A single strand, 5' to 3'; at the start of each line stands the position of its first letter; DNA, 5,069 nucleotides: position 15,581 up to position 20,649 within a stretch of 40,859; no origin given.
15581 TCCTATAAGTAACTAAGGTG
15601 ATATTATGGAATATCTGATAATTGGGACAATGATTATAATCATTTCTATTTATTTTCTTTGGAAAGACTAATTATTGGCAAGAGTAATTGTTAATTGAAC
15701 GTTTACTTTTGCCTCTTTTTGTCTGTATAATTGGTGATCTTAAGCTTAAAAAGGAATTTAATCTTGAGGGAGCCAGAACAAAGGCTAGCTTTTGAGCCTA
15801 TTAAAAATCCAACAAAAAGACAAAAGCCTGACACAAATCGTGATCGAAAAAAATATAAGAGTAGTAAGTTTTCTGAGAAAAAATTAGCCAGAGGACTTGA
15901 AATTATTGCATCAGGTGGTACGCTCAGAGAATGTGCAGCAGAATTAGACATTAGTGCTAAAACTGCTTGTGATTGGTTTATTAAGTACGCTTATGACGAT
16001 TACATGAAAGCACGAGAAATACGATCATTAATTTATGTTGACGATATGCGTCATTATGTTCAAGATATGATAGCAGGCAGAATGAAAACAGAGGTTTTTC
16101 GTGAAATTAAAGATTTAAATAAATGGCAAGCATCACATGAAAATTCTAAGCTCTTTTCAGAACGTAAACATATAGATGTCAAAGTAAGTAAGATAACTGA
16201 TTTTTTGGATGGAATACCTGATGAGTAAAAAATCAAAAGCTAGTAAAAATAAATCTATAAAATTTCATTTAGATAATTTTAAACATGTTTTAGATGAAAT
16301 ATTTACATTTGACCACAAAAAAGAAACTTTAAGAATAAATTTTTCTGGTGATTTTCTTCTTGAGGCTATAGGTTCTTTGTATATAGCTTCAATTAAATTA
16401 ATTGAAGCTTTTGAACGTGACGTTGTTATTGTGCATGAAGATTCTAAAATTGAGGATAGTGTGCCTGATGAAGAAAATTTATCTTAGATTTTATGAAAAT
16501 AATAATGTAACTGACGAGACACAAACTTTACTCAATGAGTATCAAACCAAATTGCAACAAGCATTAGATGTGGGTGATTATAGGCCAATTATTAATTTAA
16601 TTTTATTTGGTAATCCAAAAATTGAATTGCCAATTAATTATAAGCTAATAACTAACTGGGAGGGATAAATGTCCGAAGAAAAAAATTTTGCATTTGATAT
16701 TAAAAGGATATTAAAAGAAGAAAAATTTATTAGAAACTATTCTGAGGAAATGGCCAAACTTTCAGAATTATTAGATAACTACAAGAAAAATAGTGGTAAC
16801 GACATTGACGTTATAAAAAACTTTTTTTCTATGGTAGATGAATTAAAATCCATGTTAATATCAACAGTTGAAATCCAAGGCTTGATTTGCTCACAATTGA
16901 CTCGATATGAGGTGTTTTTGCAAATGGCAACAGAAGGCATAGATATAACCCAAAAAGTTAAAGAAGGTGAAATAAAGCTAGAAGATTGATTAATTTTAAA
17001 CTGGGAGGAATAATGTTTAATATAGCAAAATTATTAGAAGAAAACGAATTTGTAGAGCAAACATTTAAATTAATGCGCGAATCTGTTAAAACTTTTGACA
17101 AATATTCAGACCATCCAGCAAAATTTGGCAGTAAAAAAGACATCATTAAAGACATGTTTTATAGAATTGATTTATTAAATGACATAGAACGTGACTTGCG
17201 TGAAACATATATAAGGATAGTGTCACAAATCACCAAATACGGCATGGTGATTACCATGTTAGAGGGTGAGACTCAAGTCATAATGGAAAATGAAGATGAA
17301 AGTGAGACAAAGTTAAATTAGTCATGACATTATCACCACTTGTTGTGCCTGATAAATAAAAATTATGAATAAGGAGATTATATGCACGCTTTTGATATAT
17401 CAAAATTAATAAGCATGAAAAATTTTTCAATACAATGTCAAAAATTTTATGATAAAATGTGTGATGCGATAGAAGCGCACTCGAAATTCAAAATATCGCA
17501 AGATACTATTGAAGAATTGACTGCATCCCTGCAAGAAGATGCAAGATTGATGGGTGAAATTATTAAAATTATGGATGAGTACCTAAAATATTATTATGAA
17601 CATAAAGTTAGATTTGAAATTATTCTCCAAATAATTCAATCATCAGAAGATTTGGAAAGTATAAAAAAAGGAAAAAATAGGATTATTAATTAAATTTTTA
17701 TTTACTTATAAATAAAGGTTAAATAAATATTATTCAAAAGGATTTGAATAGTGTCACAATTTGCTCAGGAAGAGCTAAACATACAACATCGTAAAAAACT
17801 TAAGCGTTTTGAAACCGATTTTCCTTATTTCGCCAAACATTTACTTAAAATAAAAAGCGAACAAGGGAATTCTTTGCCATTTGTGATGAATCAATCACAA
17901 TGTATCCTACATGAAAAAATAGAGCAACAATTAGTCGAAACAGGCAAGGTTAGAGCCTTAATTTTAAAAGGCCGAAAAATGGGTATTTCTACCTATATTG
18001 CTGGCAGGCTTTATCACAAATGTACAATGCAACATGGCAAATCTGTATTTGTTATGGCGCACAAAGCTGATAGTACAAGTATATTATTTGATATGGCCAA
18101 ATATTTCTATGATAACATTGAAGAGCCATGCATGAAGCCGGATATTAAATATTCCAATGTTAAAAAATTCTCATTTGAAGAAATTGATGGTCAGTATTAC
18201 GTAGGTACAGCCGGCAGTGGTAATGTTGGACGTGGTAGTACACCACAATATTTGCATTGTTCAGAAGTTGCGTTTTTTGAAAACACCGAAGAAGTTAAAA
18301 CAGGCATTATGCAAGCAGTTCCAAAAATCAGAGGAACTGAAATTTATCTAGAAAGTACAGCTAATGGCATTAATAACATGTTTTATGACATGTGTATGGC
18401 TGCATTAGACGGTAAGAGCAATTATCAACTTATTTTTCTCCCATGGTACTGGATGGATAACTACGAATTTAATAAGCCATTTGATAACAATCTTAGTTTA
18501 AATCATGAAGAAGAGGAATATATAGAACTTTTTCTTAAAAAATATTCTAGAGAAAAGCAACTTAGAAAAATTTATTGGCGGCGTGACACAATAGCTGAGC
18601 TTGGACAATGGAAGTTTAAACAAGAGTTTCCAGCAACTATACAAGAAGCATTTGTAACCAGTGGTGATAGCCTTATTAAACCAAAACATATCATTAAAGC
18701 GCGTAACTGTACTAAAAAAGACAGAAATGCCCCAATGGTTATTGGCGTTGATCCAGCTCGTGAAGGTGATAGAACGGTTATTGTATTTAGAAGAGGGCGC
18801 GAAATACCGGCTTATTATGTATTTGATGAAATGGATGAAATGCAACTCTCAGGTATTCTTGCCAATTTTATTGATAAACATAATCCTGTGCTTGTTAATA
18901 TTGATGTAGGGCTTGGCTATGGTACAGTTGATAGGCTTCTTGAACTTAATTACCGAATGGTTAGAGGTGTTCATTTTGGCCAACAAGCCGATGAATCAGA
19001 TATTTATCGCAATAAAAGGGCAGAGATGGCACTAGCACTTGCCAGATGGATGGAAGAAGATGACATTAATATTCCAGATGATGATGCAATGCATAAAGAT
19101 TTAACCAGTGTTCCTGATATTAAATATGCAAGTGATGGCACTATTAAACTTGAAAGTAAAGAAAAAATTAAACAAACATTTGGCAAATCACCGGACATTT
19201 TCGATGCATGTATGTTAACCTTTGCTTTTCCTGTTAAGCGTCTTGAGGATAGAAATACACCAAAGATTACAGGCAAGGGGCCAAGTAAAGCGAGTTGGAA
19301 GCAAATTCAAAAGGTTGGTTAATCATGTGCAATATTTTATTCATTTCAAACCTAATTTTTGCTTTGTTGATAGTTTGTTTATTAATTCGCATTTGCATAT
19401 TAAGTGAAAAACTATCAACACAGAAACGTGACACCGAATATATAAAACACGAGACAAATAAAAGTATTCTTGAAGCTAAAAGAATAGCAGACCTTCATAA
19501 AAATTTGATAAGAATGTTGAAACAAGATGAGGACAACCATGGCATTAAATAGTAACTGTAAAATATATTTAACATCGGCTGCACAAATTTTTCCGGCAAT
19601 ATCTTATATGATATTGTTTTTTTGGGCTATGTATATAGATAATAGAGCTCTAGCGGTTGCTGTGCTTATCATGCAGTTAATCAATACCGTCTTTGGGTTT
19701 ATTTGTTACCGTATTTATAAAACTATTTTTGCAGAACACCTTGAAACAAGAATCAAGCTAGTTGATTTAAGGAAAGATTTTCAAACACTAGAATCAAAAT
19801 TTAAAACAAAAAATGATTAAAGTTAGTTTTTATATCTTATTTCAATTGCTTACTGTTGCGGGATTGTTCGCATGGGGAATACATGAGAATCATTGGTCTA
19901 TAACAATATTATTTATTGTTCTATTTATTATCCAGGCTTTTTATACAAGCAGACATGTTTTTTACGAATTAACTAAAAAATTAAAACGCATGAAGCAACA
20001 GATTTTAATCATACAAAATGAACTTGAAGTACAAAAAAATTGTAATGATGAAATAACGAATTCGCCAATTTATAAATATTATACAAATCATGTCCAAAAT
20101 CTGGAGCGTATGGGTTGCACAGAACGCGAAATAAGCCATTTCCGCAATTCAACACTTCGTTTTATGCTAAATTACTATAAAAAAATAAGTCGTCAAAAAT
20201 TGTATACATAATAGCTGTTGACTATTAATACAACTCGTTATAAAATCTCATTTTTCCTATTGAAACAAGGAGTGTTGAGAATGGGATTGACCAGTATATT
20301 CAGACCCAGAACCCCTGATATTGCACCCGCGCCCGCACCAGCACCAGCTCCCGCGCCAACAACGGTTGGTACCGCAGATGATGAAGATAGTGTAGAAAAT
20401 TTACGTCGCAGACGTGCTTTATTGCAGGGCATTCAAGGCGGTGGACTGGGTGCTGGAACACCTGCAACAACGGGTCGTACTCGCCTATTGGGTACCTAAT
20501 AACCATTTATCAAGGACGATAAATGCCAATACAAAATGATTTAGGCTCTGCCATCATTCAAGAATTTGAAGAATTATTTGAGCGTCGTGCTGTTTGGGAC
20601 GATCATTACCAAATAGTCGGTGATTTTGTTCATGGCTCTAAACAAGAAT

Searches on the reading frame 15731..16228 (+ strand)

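Call 28: search_protein_families(library=phrogs, proteins=[window:15731-16228:+], max_evalue=0.001)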
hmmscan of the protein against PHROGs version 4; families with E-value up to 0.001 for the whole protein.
window:15731-16228:+ (165 aa): 1 family
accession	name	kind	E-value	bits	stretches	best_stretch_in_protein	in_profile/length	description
phrog_1482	-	head and packaging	3.3e-05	24.5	1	39-153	7-124/147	terminase small subunit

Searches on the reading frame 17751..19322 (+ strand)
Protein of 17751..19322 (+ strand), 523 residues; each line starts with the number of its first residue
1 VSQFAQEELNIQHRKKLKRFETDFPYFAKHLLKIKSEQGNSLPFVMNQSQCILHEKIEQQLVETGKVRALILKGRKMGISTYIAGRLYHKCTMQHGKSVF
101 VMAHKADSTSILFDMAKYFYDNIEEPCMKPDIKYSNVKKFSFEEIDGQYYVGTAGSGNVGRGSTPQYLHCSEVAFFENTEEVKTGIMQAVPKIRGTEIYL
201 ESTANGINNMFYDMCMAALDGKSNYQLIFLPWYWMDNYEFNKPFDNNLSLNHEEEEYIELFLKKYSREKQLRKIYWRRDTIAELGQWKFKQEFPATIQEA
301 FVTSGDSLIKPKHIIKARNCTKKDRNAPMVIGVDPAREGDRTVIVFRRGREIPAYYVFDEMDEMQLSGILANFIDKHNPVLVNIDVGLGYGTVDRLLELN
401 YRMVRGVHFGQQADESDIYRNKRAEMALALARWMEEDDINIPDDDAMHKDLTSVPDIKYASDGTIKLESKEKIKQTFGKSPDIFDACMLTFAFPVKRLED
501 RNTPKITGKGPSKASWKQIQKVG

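Call 29: search_protein_families(library=phrogs, proteins=[window:17751-19322:+], max_evalue=0.001)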
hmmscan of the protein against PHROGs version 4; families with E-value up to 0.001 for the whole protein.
window:17751-19322:+ (523 aa): 5 families
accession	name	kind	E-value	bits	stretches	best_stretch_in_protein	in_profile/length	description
phrog_2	-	head and packaging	4e-32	112.8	1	43-506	263-602/807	terminase large subunit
phrog_5989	-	head and packaging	3.9e-11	43.7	1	17-212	114-293/347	terminase large subunit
phrog_26724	-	unknown function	2.2e-10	41.4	1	28-211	17-190/192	-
phrog_9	-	head and packaging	4.4e-10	40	1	68-191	225-349/812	terminase large subunit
phrog_38407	-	unknown function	0.00028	21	1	199-319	4-130/370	-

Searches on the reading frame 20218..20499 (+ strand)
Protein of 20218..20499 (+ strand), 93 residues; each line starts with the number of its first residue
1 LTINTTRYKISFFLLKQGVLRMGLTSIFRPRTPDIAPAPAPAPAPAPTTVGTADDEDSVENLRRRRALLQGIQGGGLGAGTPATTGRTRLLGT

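Call 29: search_protein_families(library=phrogs, proteins=[window:20218-20499:+], max_evalue=0.001)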
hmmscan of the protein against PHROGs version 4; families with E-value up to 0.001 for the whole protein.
window:20218-20499:+ (93 aa): 1 family
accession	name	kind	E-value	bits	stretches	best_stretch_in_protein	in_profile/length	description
phrog_831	-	unknown function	0.00027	22.2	1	32-92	7-69/70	-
